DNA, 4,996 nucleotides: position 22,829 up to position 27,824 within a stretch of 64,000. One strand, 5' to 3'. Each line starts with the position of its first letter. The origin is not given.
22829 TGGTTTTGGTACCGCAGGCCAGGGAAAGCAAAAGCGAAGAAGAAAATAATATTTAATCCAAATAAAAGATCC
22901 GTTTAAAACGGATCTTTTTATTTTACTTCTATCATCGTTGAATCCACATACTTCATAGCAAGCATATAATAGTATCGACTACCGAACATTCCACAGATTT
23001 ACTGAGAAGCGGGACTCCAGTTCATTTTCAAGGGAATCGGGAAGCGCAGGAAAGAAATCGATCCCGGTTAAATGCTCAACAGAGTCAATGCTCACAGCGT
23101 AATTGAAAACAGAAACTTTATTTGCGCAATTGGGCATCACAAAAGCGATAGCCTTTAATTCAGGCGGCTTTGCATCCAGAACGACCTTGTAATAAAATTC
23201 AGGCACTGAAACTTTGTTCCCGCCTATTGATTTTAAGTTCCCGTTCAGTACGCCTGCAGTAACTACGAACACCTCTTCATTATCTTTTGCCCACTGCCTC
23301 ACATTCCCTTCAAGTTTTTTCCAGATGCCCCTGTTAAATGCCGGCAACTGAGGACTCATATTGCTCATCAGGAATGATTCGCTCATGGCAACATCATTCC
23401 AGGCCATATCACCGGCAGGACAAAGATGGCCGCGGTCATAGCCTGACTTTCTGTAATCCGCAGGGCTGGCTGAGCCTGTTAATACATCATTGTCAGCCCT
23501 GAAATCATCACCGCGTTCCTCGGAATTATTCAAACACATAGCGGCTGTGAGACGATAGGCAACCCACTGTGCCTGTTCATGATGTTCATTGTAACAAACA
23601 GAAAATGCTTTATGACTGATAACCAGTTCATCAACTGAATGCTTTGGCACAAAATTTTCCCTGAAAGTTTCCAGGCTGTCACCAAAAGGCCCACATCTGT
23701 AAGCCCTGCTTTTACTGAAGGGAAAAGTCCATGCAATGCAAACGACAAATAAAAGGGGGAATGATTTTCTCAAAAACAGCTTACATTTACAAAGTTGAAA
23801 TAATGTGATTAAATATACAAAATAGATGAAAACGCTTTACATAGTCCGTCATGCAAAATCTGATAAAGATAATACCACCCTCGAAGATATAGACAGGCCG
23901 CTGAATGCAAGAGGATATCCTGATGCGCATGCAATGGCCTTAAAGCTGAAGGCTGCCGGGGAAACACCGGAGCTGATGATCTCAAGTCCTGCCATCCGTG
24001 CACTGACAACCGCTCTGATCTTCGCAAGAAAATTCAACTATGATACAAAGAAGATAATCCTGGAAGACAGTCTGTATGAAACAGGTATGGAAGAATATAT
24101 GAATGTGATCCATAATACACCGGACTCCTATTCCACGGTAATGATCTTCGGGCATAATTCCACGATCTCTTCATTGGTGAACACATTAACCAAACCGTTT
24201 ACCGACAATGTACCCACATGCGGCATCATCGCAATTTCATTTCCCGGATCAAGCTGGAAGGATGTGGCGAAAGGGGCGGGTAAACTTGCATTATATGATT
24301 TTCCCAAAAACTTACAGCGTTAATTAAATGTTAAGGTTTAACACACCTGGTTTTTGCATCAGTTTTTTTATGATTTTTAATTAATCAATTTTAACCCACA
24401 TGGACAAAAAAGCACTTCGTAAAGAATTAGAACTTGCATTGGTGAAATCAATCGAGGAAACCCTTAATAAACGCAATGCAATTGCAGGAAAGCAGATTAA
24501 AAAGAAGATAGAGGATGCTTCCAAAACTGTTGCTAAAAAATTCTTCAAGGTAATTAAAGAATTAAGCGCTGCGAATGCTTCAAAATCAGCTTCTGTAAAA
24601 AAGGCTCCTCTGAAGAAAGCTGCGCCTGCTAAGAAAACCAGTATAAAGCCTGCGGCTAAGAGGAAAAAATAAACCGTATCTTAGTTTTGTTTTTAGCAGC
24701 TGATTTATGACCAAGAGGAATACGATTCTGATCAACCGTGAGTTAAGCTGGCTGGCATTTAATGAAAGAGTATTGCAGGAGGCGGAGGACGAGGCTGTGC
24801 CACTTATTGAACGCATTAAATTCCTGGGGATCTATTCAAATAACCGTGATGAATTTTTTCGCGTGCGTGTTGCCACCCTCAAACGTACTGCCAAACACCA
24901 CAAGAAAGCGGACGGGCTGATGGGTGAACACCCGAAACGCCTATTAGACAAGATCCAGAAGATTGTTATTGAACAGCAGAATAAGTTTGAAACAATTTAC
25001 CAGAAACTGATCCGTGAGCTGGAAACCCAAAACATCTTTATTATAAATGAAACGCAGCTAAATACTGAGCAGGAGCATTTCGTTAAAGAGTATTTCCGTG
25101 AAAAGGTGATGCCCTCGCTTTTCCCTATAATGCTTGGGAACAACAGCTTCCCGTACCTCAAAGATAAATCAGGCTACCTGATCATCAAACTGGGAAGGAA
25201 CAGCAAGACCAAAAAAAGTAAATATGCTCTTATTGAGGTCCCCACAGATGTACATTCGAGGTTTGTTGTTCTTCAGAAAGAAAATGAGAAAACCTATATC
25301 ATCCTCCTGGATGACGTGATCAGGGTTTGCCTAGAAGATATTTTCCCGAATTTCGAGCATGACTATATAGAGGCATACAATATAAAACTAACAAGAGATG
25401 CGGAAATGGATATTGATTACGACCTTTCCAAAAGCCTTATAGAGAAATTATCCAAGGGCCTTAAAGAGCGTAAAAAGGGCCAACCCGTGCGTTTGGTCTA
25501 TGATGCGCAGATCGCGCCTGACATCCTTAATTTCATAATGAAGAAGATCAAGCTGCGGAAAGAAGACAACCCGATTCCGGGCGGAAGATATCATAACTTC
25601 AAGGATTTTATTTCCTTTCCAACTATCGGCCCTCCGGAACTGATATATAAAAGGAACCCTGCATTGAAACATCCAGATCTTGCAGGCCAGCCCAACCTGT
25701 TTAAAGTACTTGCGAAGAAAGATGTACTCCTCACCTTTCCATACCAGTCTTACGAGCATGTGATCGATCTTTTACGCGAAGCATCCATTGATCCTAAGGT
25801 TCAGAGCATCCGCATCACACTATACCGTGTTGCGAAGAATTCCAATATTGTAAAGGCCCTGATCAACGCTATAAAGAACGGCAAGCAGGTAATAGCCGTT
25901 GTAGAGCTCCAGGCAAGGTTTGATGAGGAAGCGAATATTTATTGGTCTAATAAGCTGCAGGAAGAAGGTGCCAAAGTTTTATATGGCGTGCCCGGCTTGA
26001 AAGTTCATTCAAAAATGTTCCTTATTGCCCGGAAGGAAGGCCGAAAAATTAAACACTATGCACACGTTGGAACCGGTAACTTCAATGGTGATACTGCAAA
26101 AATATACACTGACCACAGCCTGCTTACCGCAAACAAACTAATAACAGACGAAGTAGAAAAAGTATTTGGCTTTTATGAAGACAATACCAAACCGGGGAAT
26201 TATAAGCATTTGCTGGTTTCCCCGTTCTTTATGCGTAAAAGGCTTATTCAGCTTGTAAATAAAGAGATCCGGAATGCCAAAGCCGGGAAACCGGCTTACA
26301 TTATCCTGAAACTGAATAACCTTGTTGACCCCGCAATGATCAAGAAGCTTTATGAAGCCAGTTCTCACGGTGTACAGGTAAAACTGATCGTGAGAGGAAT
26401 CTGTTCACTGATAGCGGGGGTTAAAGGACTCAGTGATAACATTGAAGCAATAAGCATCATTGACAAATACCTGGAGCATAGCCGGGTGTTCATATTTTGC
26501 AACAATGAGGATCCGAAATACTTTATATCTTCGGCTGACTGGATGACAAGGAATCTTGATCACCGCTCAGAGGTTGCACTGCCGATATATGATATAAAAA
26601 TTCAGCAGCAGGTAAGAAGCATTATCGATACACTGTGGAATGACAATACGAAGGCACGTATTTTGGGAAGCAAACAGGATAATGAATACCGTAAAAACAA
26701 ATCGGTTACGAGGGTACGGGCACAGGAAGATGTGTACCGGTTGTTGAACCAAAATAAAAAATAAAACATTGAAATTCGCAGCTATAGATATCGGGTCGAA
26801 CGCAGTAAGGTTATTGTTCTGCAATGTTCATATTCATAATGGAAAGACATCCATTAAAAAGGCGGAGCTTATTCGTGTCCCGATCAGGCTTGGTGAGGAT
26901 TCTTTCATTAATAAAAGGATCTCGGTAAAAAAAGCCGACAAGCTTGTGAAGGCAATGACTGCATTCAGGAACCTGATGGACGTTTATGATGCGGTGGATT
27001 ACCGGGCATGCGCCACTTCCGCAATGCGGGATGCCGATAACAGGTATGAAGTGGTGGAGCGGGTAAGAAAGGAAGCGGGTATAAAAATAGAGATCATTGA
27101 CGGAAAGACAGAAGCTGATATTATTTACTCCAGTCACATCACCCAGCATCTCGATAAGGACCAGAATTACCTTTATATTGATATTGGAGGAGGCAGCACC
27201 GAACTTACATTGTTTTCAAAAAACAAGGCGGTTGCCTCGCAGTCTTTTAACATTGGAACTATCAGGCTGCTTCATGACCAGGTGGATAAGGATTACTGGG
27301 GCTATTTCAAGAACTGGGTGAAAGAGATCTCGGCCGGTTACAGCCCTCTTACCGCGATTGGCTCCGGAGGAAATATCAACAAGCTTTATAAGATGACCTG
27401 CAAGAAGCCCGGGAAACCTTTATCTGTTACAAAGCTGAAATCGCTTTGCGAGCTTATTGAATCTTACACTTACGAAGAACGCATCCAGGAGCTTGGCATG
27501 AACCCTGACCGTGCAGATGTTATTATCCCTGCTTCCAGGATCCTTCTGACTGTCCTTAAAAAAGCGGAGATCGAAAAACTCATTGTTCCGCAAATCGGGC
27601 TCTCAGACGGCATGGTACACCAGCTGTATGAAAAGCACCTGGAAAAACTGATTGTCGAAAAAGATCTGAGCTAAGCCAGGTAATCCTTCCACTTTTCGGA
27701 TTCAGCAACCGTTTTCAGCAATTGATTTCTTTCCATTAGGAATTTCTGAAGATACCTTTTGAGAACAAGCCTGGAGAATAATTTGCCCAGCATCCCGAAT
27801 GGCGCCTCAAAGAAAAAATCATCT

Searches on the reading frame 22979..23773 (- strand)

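Call 14: search_protein_families(library=pfam, proteins=[window:22979-23773:-], max_evalue=0.001)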
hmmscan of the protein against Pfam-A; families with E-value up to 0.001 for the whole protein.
window:22979-23773:- (264 aa): 1 family
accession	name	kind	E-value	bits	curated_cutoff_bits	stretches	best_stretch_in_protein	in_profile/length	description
PF01223.29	Endonuclease_NS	-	3.3e-54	184.3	23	1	46-246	13-222/223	DNA/RNA non-specific endonuclease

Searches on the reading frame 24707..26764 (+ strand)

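Call 14: search_protein_families(library=pfam, proteins=[window:24707-26764:+], max_evalue=0.001)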
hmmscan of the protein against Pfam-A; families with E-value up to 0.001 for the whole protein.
window:24707-26764:+ (685 aa): 5 families
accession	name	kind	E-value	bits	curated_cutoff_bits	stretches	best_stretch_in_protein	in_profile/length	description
PF17941.7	PP_kinase_C_1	-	3.4e-71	238.6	25.7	1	330-494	1-165/167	Polyphosphate kinase C-terminal domain 1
PF13090.12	PP_kinase_C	-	7.4e-71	237.6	25.8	1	502-673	1-172/172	Polyphosphate kinase C-terminal domain 2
PF02503.22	PP_kinase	-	2.3e-51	174.5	31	1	121-304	1-183/183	Polyphosphate kinase middle domain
PF13089.11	PP_kinase_N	-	1.8e-35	121.9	23.8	1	9-112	2-106/107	Polyphosphate kinase N-terminal domain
PF13091.12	PLDc_2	-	7.2e-16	58.7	27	2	355-487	4-128/132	PLD-like domain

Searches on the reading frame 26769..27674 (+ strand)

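Call 14: search_protein_families(library=pfam, proteins=[window:26769-27674:+], max_evalue=0.001)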
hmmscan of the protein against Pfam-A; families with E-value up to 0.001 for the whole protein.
window:26769-27674:+ (301 aa): 1 family
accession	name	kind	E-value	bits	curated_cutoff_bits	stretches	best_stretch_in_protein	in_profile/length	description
PF02541.22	Ppx-GppA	-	1.6e-40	139.8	27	1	39-290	20-285/285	Ppx/GppA phosphatase family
